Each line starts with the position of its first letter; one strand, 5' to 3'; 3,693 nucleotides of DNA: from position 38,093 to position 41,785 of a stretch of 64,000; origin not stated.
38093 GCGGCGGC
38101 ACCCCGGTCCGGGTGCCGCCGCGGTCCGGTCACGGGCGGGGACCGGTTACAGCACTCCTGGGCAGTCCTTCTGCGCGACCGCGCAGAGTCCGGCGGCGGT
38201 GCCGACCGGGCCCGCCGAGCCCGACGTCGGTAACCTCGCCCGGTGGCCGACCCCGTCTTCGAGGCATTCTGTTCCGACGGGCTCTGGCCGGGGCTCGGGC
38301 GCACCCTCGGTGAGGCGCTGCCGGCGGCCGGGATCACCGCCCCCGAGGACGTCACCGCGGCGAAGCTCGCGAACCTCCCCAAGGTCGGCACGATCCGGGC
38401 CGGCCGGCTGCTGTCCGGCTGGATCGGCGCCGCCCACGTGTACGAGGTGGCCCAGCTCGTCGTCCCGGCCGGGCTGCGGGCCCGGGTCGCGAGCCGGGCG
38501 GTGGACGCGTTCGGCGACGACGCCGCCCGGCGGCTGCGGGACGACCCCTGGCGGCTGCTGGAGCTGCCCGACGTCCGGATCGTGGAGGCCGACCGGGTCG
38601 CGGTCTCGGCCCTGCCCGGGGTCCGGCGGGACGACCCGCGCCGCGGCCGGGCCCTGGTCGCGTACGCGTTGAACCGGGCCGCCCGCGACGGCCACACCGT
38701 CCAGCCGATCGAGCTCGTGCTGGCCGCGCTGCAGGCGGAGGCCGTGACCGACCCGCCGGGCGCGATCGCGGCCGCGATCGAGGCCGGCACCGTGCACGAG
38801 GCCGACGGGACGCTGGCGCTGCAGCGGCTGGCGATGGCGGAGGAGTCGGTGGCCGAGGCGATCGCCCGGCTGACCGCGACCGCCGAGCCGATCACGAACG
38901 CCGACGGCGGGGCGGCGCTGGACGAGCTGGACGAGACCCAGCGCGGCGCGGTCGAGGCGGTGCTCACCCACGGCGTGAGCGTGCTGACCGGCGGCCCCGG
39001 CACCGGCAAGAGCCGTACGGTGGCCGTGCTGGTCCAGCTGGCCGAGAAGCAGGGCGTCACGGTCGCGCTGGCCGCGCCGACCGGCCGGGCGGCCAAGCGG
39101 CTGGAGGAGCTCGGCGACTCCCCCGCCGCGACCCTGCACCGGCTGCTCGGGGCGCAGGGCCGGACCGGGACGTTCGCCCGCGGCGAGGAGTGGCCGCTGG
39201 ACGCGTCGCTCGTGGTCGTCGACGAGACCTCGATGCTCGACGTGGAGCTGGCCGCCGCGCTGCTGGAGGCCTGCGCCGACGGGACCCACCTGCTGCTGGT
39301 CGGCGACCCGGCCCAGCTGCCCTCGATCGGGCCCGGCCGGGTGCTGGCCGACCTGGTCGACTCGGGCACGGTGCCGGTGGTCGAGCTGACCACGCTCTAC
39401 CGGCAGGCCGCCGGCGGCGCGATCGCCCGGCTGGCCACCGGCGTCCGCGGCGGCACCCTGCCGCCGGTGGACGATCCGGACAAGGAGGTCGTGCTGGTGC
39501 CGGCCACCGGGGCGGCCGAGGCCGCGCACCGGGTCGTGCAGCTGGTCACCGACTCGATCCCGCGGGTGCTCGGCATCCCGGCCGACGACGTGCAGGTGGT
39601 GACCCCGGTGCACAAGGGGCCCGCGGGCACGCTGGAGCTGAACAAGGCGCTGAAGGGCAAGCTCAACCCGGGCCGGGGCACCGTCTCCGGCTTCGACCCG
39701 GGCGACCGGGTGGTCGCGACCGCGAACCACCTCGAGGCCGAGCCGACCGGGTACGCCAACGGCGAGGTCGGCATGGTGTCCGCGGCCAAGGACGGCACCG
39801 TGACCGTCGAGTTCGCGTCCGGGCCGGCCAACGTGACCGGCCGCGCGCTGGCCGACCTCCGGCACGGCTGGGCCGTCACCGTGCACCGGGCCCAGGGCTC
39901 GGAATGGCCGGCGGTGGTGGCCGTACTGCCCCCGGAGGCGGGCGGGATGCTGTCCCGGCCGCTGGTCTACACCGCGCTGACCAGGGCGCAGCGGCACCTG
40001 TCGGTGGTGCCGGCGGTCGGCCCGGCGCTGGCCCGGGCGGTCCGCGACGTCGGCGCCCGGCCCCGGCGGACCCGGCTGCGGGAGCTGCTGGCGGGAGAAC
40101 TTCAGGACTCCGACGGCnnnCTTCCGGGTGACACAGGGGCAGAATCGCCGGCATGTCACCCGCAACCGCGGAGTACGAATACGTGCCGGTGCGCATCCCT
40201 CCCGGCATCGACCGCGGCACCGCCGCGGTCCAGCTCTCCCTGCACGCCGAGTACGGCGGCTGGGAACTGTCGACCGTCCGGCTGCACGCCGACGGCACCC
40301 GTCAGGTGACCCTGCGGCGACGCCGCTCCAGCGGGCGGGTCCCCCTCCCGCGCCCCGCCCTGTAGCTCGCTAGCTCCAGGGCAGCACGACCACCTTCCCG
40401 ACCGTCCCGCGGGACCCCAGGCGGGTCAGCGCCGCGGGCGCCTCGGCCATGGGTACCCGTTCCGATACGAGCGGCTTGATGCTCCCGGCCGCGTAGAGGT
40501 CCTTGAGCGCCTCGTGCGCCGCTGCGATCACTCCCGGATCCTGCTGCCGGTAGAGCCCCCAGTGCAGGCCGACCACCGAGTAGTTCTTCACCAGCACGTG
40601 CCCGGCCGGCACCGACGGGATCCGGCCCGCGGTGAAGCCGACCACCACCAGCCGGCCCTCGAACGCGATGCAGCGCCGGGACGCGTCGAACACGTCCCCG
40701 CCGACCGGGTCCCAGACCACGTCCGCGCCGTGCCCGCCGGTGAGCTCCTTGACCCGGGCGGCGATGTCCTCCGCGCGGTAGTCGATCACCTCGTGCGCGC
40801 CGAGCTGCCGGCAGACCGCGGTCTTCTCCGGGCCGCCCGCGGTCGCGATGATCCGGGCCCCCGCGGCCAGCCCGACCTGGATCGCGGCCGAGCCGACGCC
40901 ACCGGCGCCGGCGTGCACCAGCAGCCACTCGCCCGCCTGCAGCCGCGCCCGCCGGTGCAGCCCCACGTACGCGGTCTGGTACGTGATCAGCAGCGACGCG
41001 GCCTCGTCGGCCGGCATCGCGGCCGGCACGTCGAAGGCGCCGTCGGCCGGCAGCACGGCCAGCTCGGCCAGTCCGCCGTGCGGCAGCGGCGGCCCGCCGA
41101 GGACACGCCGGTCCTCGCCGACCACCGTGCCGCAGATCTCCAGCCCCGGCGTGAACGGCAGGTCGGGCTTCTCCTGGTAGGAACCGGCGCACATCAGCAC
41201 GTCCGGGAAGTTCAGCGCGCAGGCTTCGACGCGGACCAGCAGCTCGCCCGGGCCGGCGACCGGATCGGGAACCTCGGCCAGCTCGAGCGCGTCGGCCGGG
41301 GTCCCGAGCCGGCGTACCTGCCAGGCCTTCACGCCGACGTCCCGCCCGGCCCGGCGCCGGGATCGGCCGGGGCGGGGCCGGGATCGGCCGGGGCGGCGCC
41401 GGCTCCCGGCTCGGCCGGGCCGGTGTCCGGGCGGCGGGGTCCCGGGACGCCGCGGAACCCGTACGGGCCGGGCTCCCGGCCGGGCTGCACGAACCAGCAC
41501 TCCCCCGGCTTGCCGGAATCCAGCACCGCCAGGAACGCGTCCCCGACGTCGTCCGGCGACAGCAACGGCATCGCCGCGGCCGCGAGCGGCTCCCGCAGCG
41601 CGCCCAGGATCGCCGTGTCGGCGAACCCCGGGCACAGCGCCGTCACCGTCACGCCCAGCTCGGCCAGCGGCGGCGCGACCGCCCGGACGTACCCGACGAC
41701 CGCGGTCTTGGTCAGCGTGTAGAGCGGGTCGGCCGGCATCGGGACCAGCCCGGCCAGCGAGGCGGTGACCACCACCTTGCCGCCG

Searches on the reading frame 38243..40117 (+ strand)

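Call 39: search_protein_families(library=pfam, proteins=[window:38243-40117:+], max_evalue=0.001)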
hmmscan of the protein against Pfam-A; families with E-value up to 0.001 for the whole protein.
window:38243-40117:+ (625 aa): 10 families
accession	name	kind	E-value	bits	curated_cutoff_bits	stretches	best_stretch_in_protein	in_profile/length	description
PF13604.12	AAA_30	-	7.7e-42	143.6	27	1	229-405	2-172/191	AAA domain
PF13245.12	AAA_19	-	1.1e-38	132.9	25.1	1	233-364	1-134/134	AAA domain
PF13538.12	UvrD_C_2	-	6.2e-16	58.4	27.4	1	541-589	1-52/52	UvrD-like helicase C-terminal domain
PF14490.11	HHH_RecD2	-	1.7e-13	50.7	27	1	66-153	5-92/92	ATP-dependent RecD2 DNA helicase HHH domain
PF01443.25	Viral_helicase1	-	1.9e-09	38.1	21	1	532-587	168-225/228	Viral superfamily 1 RNA helicase core domain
PF13086.12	AAA_11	-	2.1e-09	38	27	1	229-273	2-54/257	AAA domain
PF18335.7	SH3_13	-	9.5e-05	22.5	41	1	466-524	1-65/65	ATP-dependent RecD-like DNA helicase SH3 domain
PF05127.21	NAT10_TcmA_helicase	-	0.0002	21.7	22.7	1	247-343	1-112/176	RNA cytidine acetyltransferase NAT10/TcmA, helicase domain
PF13401.12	AAA_22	-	0.00032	21.4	27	1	242-359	4-126/130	AAA domain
PF22232.2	TraI_hel_assoc_N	-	0.00071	20.6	27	0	253-354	4-99/99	TraI helicase-associated ssDNA bd, N-terminal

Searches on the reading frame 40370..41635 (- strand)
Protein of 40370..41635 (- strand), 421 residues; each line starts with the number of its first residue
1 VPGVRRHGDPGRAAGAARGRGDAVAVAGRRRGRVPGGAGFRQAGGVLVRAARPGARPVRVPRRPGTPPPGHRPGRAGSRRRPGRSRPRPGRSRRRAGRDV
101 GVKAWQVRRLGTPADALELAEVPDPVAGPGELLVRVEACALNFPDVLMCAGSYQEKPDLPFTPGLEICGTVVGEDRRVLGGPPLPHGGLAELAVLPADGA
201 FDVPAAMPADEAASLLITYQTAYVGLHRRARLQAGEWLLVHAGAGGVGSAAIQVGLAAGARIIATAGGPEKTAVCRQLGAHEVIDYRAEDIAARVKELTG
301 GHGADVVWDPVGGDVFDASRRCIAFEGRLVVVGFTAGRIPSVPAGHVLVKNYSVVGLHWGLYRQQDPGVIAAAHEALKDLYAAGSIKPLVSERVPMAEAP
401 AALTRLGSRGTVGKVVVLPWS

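Call 39: search_protein_families(library=pfam, proteins=[window:40370-41635:-], max_evalue=0.001)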
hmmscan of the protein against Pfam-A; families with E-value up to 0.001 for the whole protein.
window:40370-41635:- (421 aa): 3 families
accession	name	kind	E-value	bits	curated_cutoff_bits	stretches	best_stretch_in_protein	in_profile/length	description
PF00107.32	ADH_zinc_N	-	3.8e-30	104.9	31.8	1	246-365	1-119/129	Zinc-binding dehydrogenase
PF13602.12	ADH_zinc_N_2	-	2e-22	81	27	1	278-417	1-134/134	Zinc-binding dehydrogenase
PF08240.17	ADH_N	-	1e-10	42.2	23.5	1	128-173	1-46/104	Alcohol dehydrogenase GroES-like domain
